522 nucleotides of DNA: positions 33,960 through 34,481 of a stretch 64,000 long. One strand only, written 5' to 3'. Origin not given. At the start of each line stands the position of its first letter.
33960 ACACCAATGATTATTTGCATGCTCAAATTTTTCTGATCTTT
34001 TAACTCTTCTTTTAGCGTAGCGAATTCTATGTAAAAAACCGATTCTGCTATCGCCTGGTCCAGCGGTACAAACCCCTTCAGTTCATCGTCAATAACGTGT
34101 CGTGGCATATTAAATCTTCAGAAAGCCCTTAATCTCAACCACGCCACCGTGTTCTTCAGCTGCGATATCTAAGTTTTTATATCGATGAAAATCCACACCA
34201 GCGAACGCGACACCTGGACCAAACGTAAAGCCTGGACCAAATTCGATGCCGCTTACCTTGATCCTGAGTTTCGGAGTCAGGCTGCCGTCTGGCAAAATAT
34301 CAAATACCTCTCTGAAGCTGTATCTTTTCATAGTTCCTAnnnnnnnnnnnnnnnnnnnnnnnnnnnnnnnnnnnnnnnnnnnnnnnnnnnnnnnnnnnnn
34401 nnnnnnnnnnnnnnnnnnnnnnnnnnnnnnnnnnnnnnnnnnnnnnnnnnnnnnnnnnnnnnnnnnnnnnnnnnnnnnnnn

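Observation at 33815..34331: Two translationally coupled small ORFs (73 aa Gly-rich; 97 aa single-TM coiled-coil) inserted between type III mod and res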

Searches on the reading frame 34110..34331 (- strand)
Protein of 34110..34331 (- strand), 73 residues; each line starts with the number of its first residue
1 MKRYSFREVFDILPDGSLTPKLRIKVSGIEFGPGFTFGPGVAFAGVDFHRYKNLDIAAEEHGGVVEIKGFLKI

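Call 3: search_protein_families(library=pfam, proteins=[window:34110-34331:-], max_evalue=1)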
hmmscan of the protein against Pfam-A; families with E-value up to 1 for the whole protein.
window:34110-34331:- (73 aa): 1 family
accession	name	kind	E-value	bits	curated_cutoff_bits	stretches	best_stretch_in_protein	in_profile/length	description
PF02797.21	Chal_sti_synt_C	-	0.036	14.5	27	1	9-47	108-146/151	Chalcone and stilbene synthases, C-terminal domain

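Call 4: search_protein_families(library=padloc, proteins=[window:34110-34331:-], max_evalue=1)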
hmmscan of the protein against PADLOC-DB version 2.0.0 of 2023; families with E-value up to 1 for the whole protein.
window:34110-34331:- (73 aa): 0 families

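Call 5: find_homologous_proteins(query=window:34110-34331:-, max_evalue=0.01)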
Query window:34110-34331:- (73 aa): 10 proteins with E <= 0.01 among 10 candidates.
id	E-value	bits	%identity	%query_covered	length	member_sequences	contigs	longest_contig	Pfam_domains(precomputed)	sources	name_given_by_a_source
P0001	8.6e-42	158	100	100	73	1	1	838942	-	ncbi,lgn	-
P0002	7.2e-30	120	77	100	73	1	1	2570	-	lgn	-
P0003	8.7e-21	91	61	99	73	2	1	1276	-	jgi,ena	-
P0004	1.1e-16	78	58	97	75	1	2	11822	-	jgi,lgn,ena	-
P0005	1.7e-16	77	51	100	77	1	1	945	-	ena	-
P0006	2.6e-16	77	59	96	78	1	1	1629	-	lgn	-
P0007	7.1e-16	75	57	96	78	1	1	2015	-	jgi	jgi:hypothetical protein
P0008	1.2e-15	75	59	96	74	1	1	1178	-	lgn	-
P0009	1.3e-15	75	54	95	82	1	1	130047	-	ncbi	-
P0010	6.3e-14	69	54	89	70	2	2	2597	-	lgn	-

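Call 8: find_encoding_contigs(protein=P0009, flank=8000, max_places=3)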
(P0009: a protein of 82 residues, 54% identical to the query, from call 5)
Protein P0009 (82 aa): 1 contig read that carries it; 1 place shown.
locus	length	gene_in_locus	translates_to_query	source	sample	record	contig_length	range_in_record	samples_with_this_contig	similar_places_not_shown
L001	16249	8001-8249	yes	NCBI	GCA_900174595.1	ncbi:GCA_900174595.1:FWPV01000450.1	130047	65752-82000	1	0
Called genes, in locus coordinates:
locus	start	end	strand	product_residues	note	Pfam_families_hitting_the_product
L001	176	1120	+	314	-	PF00701:DHDPS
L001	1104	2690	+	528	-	PF00171:Aldedh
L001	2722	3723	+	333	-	PF01678:DAP_epimerase (faint), PF05544:Pro_racemase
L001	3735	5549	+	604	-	PF05960:DUF885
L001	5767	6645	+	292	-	-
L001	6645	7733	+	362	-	PF14072:DndB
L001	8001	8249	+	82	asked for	-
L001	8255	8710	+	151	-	-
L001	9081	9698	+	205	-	PF07751:Abi_2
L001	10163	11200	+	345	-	PF20434:BD-FAE, PF07859:Abhydrolase_3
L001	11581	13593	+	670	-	PF04551:GcpE, PF26540:GcpE_C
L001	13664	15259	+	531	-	PF00890:FAD_binding_2, PF01266:DAO (weak), PF07992:Pyr_redox_2 (faint), PF02910:Succ_DH_flav_C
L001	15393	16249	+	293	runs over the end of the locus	PF03279:Lip_A_acyltrans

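Call 9: find_encoding_contigs(protein=P0004, flank=8000, max_places=3)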
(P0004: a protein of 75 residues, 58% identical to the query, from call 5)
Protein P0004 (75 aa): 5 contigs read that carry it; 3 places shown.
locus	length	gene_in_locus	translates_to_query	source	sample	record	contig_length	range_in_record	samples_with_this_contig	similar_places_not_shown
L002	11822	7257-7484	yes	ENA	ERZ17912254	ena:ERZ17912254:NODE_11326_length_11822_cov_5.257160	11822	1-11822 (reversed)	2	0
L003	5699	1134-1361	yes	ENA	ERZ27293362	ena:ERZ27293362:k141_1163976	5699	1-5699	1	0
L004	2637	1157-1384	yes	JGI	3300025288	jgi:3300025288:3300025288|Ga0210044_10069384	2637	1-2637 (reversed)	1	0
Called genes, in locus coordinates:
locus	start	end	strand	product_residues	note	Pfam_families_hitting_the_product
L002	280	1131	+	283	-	PF00753:Lactamase_B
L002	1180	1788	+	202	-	PF00334:NDK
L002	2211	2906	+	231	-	PF02163:Peptidase_M50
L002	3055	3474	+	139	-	PF00164:Ribosom_S12_S23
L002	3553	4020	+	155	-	PF00177:Ribosomal_S7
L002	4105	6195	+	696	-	PF00009:GTP_EFTU, PF03144:GTP_EFTU_D2, PF22042:EF-G_D2, PF14492:EFG_III, PF16658:RF3_C (weak), PF03764:EFG_IV, PF00679:EFG_C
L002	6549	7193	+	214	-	PF20582:UPF0758_N, PF04002:RadC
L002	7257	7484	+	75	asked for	-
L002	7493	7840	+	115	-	-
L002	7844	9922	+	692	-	PF01555:N6_N4_Mtase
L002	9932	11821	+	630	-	?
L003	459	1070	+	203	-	PF20582:UPF0758_N, PF04002:RadC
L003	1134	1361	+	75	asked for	-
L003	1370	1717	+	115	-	-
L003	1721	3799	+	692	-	PF01555:N6_N4_Mtase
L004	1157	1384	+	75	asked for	-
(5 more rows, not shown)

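Call 10: find_encoding_contigs(protein=P0002, flank=5000, max_places=3)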
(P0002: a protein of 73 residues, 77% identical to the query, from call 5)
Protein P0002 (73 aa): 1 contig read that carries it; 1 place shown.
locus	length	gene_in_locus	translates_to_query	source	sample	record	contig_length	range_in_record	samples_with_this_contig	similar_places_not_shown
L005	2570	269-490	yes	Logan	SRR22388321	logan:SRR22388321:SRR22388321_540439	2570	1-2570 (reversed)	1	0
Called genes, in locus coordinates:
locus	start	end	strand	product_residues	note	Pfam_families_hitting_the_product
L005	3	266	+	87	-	?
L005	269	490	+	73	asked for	-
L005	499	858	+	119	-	-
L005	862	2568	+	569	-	?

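Call 15: find_related_loci(query=A2, collection=genome_contigs, flank=8000)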
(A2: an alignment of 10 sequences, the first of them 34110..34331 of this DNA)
Query A2 (73 aa) in genome_contigs; peptide patterns used: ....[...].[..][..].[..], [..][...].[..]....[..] (x = any residue, [..] = any of these).
183 stretches matched a pattern; 26 encode a relative of the query (tblastn E <= 1e-3); 26 distinct loci.
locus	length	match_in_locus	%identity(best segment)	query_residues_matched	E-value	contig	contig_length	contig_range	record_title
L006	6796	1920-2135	57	1-72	1e-24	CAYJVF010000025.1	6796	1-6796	MAG TPA_asm: uncultured Candidatus Saccharibacteria bacterium isolate ERP125453_co1_32 genome assembly, contig: NODE_143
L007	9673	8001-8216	61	1-72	2e-24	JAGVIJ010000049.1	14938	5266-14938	MAG: bacterium isolate DeMMO1_11 c_000000033031, whole genome shotgun sequence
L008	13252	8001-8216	56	1-72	4e-24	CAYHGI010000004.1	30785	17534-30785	MAG TPA_asm: uncultured Candidatus Saccharibacteria bacterium isolate ERP119705_co12_309 genome assembly, contig: NODE_1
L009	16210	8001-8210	60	1-70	4e-24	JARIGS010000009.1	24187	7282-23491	MAG: Candidatus Nomurabacteria bacterium isolate CullarsAll.DT.37 k141_943681, whole genome shotgun sequence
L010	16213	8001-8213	58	2-72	1e-22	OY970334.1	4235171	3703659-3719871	MAG: uncultured Bacteroidetes bacterium isolate MFD05512.bin.c.1 genome assembly, chromosome: 1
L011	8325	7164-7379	56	1-72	1e-22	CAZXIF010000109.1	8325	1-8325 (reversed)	MAG TPA_asm: uncultured Gammaproteobacteria bacterium isolate binchicken_co203_499 genome assembly, contig: k141_4631618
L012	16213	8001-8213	58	2-72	2e-22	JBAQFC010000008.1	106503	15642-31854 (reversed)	MAG: Minisyncoccia bacterium isolate MFD12003_ilm_asm_bin59 k127_111971, whole genome shotgun sequence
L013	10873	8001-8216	54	1-72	8e-22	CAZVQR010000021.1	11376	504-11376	MAG TPA_asm: uncultured Candidatus Saccharibacteria bacterium isolate SRP178908_co1_346 genome assembly, contig: NODE_41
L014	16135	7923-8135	59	2-72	1e-21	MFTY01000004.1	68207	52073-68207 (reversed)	MAG: Candidatus Nomurabacteria bacterium RIFCSPHIGHO2_02_FULL_35_13 rifcsphigho2_02_scaffold_1507, whole genome shotgun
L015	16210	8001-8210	57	3-72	1e-21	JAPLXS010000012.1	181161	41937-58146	MAG: Candidatus Nomurabacteria bacterium isolate LacPavin_0419_WC53_MAG_32_16 LacPavin_0419_WC53_scaffold_345109, whole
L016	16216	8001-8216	54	1-72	1e-20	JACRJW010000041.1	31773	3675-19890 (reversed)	MAG: Candidatus Uhrbacteria bacterium isolate NC_groundwater_1839_Pr3_B-0.1um_53_10 SR-2_scaffold_141_1716212, whole gen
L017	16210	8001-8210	49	1-70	3e-20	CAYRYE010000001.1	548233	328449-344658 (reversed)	MAG TPA_asm: uncultured Gammaproteobacteria bacterium isolate SRP068000_co4_7 genome assembly, contig: NODE_2_length_548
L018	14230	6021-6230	50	3-72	6e-20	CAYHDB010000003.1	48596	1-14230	MAG TPA_asm: uncultured Candidatus Saccharibacteria bacterium isolate ERP119702_co1_281 genome assembly, contig: NODE_58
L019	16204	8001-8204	56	3-70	6e-20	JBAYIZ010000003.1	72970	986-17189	MAG: Candidatus Magasanikiibacteriota bacterium isolate SO_2016_GW1_43 scaffold00803_OW334_2016, whole genome shotgun se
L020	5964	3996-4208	54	3-72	2e-19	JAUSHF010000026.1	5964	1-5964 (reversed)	MAG: bacterium isolate E14_metabat.bin.175 E14_k141_110684, whole genome shotgun sequence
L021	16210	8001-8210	54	1-70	4e-19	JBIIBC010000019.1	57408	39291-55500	MAG: Bacteroidia bacterium isolate ME2000-06-20pf_3300042868_group1_bin130 Rohwer_bin1047_scaffold_304_c1, whole genome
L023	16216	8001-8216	50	2-72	4e-18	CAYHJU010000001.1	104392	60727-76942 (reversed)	MAG TPA_asm: uncultured Candidatus Saccharibacteria bacterium isolate ERP119705_co13_682 genome assembly, contig: NODE_2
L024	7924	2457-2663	52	2-70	4e-18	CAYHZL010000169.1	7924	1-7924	MAG TPA_asm: uncultured Chitinophagaceae bacterium isolate ERP119705_co16_460 genome assembly, contig: NODE_7256_length_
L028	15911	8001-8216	46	1-72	8e-18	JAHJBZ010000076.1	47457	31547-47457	MAG: Patescibacteria group bacterium isolate Modern_marine.mb.280 Modern_marine.mb.280_k141_2242993, whole genome shotgu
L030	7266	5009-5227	51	1-72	3e-17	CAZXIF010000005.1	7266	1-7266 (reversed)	MAG TPA_asm: uncultured Gammaproteobacteria bacterium isolate binchicken_co203_499 genome assembly, contig: k141_2839433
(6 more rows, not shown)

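Call 19: predict_structure(alignment_id=A2)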
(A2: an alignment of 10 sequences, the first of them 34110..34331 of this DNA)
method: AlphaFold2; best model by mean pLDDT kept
length: 73 residues; sequences in the alignment: 10
mean_pLDDT: 92.6   pTM: 0.77
mean pLDDT of the five models: 92.6, 91.8, 91.8, 91.6, 91.4
residues with pLDDT >= 90: 61; 70-90: 11; 50-70: 1; < 50: 0
segments of 3 or more residues with pLDDT < 50: none
pLDDT, mean of each block of 10 residues (from residue 1): 94 95 93 91 90 95 94 79
secondary structure, 60 per line:
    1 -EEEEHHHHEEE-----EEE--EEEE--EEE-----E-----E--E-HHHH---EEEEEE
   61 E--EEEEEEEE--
elements in order: E2-5 H6-9 E10-12 E18-20 E23-26 E29-31 H48-51 E55-61 E64-71

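Call 24: search_protein_representatives(alignment_id=A2)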
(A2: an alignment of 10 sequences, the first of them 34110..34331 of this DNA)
Query: 10 sequences, 74 profile positions. Proteins with E-value up to 0.001 (for the whole library): 490; up to 1e-10: 141; up to 1e-30: 0. The best 150 are listed.
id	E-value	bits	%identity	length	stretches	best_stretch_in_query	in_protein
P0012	4.2e-29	116.2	-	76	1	1-73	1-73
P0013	4.1e-27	109.9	-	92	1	2-73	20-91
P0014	1.1e-24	102.1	-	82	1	2-73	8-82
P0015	4.1e-24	100.2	-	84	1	2-73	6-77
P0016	4.9e-24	100.0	-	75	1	2-73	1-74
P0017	6.5e-24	99.6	-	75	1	3-72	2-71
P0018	7.9e-24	99.3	-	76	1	3-73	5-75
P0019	5.3e-22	93.5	-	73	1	2-73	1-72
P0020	6.1e-22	93.3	-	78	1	4-73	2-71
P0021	1.4e-21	92.2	-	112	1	1-73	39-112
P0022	1.8e-21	91.8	-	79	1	5-73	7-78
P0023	1.9e-21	91.7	-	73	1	1-73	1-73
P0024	6.6e-21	90.0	-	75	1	3-72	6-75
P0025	1.9e-20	88.5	-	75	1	2-73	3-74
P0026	2.1e-20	88.4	-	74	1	4-73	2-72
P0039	1.3e-18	82.6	-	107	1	4-73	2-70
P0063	5.4e-16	74.2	-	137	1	3-72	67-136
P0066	6.8e-16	73.9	-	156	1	3-61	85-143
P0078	3.6e-15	71.6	-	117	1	4-69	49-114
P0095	6.5e-14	67.6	-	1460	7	10-68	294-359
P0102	1.6e-13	66.3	-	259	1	3-72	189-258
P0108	4.5e-13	64.9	-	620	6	36-63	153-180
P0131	8.4e-12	60.8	-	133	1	6-71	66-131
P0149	6.5e-11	57.9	-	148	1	2-73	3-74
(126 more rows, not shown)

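Call 26: search_protein_families(library=pfam, proteins=[P0095, P0108, P0102, P0066, P0063, P0149, P0021, P0039], max_evalue=0.1)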
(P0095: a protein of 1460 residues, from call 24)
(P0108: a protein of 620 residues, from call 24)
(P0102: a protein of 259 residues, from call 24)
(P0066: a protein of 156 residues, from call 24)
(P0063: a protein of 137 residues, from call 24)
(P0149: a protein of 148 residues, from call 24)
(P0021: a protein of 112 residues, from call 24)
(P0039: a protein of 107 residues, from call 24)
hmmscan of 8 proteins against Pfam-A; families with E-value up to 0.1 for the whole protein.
P0095 (1460 aa): 8 families
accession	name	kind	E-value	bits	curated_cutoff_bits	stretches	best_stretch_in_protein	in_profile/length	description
PF17963.7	Big_9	-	1.7e-148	484.3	23.6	7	556-644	1-89/89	Bacterial Ig domain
PF17892.7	Cadherin_5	-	6.3e-134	436.8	26.5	7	76-170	1-98/98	Cadherin-like domain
PF17803.7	Cadherin_4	-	4.2e-123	402.5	25.1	7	68-137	2-71/71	Bacterial cadherin-like domain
PF13305.11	TetR_C_33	-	2.4e-11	44.6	26.8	0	275-333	35-94/103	Tetracyclin repressor-like, C-terminal domain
PF19076.6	CshA_repeat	-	3e-10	41.1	27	1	589-645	46-103/103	Surface adhesin CshA repetitive domain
PF00041.27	fn3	-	7.5e-10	39.3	25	4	1203-1276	2-76/84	Fibronectin type III domain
PF16184.11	Cadherin_3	-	3e-06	27.6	25.5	0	10-72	28-105/106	Cadherin-like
PF25059.1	FN3_DSCAM-DSCAML_C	-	3.8e-05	24.4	39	0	1249-1281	45-77/89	DSCAM/DSCAML C-terminal Fn3-like domain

P0108 (620 aa): 10 families
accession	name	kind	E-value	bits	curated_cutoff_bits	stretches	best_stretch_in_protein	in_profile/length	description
PF17963.7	Big_9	-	1.4e-83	276.3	23.6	6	288-381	1-89/89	Bacterial Ig domain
PF17892.7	Cadherin_5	-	2.4e-59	197.6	26.5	6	288-382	2-97/98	Cadherin-like domain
PF17803.7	Cadherin_4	-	4.7e-54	181.2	25.1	6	280-351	3-71/71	Bacterial cadherin-like domain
PF19076.6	CshA_repeat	-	3.5e-12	47.3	27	0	492-556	8-79/103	Surface adhesin CshA repetitive domain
PF19190.6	BACON_2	-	3.8e-06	27.2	25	0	32-74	44-86/94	Viral BACON domain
PF21261.3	RRP40_N_mamm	-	5.3e-05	23.9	27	0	32-51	55-74/75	Mammalian exosome complex component RRP40, N-terminal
PF25653.1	HMG-CoA_red_N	-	0.00011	23.1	27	0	80-134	28-82/115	Hydroxymethylglutaryl-CoA reductase, N-terminal domain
PF23591.1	CILP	-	0.0044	17.4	27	0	12-51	6-45/90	Cartilage intermediate layer protein 1-like domain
PF17879.7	DNA_ligase_C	-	0.0078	16.7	25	0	164-191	48-75/109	DNA ligase C-terminal domain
PF00286.25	Flexi_CP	-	0.074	13.4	27.5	0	546-580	102-136/138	Viral coat protein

P0102 (259 aa): 0 families

P0066 (156 aa): 0 families

P0063 (137 aa): 0 families

P0149 (148 aa): 0 families

P0021 (112 aa): 0 families

P0039 (107 aa): 0 families

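Call 27: search_protein_families(library=pfam, proteins=[L006:20-1903:+, L028:4600-7986:+, L028:1292-4603:+, L012:5606-6988:+, L009:8559-8906:+, L014:7175-7888:+, L014:6769-7212:+, L011:4637-7156:+, L006:2476-3801:+, L009:8910-10772:+], max_evalue=0.01)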
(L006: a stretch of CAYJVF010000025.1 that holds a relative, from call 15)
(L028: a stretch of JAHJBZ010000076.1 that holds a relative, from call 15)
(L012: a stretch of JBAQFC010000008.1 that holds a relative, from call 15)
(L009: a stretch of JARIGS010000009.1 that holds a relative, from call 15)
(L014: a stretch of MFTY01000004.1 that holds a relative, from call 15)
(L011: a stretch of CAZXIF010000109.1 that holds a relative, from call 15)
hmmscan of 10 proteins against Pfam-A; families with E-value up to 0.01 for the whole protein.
L006:20-1903:+ (627 aa): 6 families
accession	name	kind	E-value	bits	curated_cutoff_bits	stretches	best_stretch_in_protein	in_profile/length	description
PF02384.22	N6_Mtase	-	2.1e-37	129.5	20.4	1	300-557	19-235/311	N-6 DNA Methylase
PF13588.12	HSDR_N_2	-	2.1e-25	89.4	25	1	36-150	1-110/110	Type I restriction enzyme R protein N terminus (HSDR_N)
PF07669.17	Eco57I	-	4.4e-10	40.3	25.3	1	376-533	3-165/171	Eco57I restriction-modification methylase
PF01170.24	UPF0020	-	6e-09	36.3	22.3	1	321-440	23-134/197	RMKL-like, methyltransferase domain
PF20473.4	MmeI_Mtase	-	1.8e-05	24.5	27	1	329-397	22-86/259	MmeI, DNA-methyltransferase domain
PF05175.20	MTS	-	0.00071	19.7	23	0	420-451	91-121/170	Methyltransferase small domain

L028:4600-7986:+ (1128 aa): 4 families
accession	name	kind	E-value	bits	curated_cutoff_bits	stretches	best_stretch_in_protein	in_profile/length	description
PF07669.17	Eco57I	-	1.4e-31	110.3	25.3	1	569-848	2-171/171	Eco57I restriction-modification methylase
PF12950.13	TaqI_C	-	7.9e-16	58.8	26.5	1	951-1067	2-118/118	TaqI-like C-terminal specificity domain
PF02384.22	N6_Mtase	-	6.7e-11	42.5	20.4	1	747-871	121-237/311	N-6 DNA Methylase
PF20473.4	MmeI_Mtase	-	0.00053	19.7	27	0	479-589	10-84/259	MmeI, DNA-methyltransferase domain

L028:1292-4603:+ (1103 aa): 10 families
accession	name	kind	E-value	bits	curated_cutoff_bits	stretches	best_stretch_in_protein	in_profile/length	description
PF00271.37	Helicase_C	-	1.2e-17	64.6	23.5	1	709-822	8-109/110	Helicase conserved C-terminal domain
PF00176.29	SNF2-rel_dom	-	4e-10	39.7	24.9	1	345-531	121-251/290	SNF2-related domain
PF04851.21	ResIII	-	3.9e-09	37.1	22.5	1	347-390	122-163/164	Type III restriction enzyme, res subunit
PF13091.12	PLDc_2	-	3.6e-07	30.5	27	1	18-188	2-132/132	PLD-like domain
PF00270.35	DEAD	-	5.9e-06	26.6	26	1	328-390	95-161/167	DEAD/DEAH box helicase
PF09565.16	RE_NgoFVII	-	0.00017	21.4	23.8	1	119-192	80-153/162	NgoFVII restriction endonuclease N-terminal PLD domain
PF00004.35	AAA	-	0.0008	20.3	21.2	1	282-387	8-107/131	ATPase family associated with various cellular activities (AAA)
PF13401.12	AAA_22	-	0.0028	18.4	27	1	281-382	14-116/130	AAA domain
PF00308.24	Bac_DnaA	-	0.0064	17.1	23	0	339-387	86-137/162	Bacterial DnaA ATPAse domain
PF20720.3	nSTAND3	-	0.0064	16.7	27.2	0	259-301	4-46/155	Novel STAND NTPase 3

L012:5606-6988:+ (460 aa): 4 families
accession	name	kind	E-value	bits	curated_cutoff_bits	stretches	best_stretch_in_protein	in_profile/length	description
PF00006.31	ATP-synt_ab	-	7.1e-75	251.7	29.5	1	130-343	1-213/213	ATP synthase alpha/beta family, nucleotide-binding domain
PF22919.1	ATP-synt_VA_C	-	1e-17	64.5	24.7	1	349-436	6-96/101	C-terminal domain of V and A type ATP synthase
PF02874.29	ATP-synt_ab_N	-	7.8e-16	58.8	20.9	1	6-73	1-69/69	ATP synthase alpha/beta family, beta-barrel domain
PF01637.24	ATPase_2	-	0.0079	16.5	33.2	0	148-259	25-131/225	ATPase domain predominantly from Archaea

L009:8559-8906:+ (115 aa): 5 families
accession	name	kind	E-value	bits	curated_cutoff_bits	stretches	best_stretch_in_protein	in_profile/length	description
PF12643.12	MazG-like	-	9.5e-20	71.1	27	1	32-115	2-85/85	MazG-like family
PF03819.22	MazG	-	0.0012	19.5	22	1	27-95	4-65/74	MazG nucleotide pyrophosphohydrolase domain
PF01503.22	PRA-PH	-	0.0017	19.2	21.3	1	57-90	47-80/86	Phosphoribosyl-ATP pyrophosphohydrolase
PF08761.16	dUTPase_2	-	0.0023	18.7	22.9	1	21-98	23-99/162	dUTPase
PF06513.16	DUF1103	-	0.0064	16.6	25.2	1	50-97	75-122/215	Repeat of unknown function (DUF1103)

L014:7175-7888:+ (237 aa): 1 family
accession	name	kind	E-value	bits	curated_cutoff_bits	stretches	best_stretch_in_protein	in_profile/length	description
PF00590.25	TP_methylase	-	2.7e-30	106.3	27.8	1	16-215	1-209/212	Tetrapyrrole (Corrin/Porphyrin) Methylases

L014:6769-7212:+ (147 aa): 1 family
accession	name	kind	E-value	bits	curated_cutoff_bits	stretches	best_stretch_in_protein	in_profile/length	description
PF02823.21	ATP-synt_DE_N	-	1.6e-19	70.1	27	1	4-81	1-77/80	ATP synthase, Delta/Epsilon chain, beta-sandwich domain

L011:4637-7156:+ (839 aa): 8 families
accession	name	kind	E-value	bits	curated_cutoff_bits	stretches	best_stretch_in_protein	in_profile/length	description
PF02781.21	G6PD_C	-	2.3e-80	270.3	27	1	232-512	1-289/296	Glucose-6-phosphate dehydrogenase, C-terminal domain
PF00479.28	G6PD_N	-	5.9e-57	193.7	22.1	1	44-230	1-183/183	Glucose-6-phosphate dehydrogenase, NAD binding domain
PF03446.21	NAD_binding_2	-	2.2e-44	151.7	21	1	522-677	1-153/161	NAD binding domain of 6-phosphogluconate dehydrogenase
PF00393.24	6PGD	-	8.7e-21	75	27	1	691-802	1-118/290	6-phosphogluconate dehydrogenase, C-terminal domain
PF01488.26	Shikimate_DH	-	5.8e-07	30.1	24.3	1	521-579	13-74/138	Shikimate / quinate 5-dehydrogenase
PF01408.29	GFO_IDH_MocA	-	2.5e-06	28.6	24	1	522-592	2-74/120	Oxidoreductase family, NAD-binding Rossmann fold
PF03807.23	F420_oxidored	-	8.2e-05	23.6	21.6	1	522-576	1-58/94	NADP oxidoreductase coenzyme F420-dependent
PF02826.25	2-Hacid_dh_C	-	0.00017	21.4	25.1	1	521-637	37-146/178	D-isomer specific 2-hydroxyacid dehydrogenase, NAD binding domain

L006:2476-3801:+ (441 aa): 1 family
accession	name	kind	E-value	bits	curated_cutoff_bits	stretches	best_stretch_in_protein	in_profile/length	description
PF01420.25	Methylase_S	-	5.5e-17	62.9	22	2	37-200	7-154/168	Type I restriction modification DNA specificity domain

L009:8910-10772:+ (620 aa): 13 families
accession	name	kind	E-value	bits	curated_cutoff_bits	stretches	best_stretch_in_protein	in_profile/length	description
PF09848.15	SLFN-g3_helicase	-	1.6e-105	353.8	24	1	261-606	1-354/354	Schlafen group 3, DNA/RNA helicase domain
PF04851.21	ResIII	-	1e-06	29.2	22.5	0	326-371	116-152/164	Type III restriction enzyme, res subunit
PF06745.19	ATPase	-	0.00014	21.7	26.6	1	256-306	14-65/231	KaiC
PF00158.32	Sigma54_activat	-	0.0002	21.6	20.2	1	244-316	6-77/168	Sigma-54 interaction domain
PF14278.11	TetR_C_8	-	0.00073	20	26.1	1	145-232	23-103/103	Transcriptional regulator C-terminal region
PF20720.3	nSTAND3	-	0.00074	19.7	27.2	1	260-295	16-51/155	Novel STAND NTPase 3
PF24883.2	NPHP3_N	-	0.00079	20.1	24.8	1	257-295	18-56/164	Nephrocystin 3, N-terminal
PF13401.12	AAA_22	-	0.0019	19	27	0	259-357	3-104/130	AAA domain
PF08378.17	NERD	-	0.0021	19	22.1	1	67-143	24-95/111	Nuclease-related domain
PF13604.12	AAA_30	-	0.0029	17.8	27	1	252-349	9-102/191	AAA domain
PF13245.12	AAA_19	-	0.0063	17.1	25.1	0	258-348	8-103/134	AAA domain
PF01695.23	IstB_IS21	-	0.0066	16.4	24.1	0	239-299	75-130/238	IstB-like ATP binding protein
PF06309.17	Torsin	-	0.0085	16.6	27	0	249-306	41-98/127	Torsin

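Call 29: find_related_loci(query=A2, collection=viral_contigs, flank=8000)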
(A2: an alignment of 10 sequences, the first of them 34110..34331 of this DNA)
Query A2 (73 aa) in viral_contigs; peptide patterns used: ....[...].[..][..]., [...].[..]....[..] (x = any residue, [..] = any of these).
145 stretches matched a pattern, but none encodes a relative of the query by tblastn (E <= 1e-3).
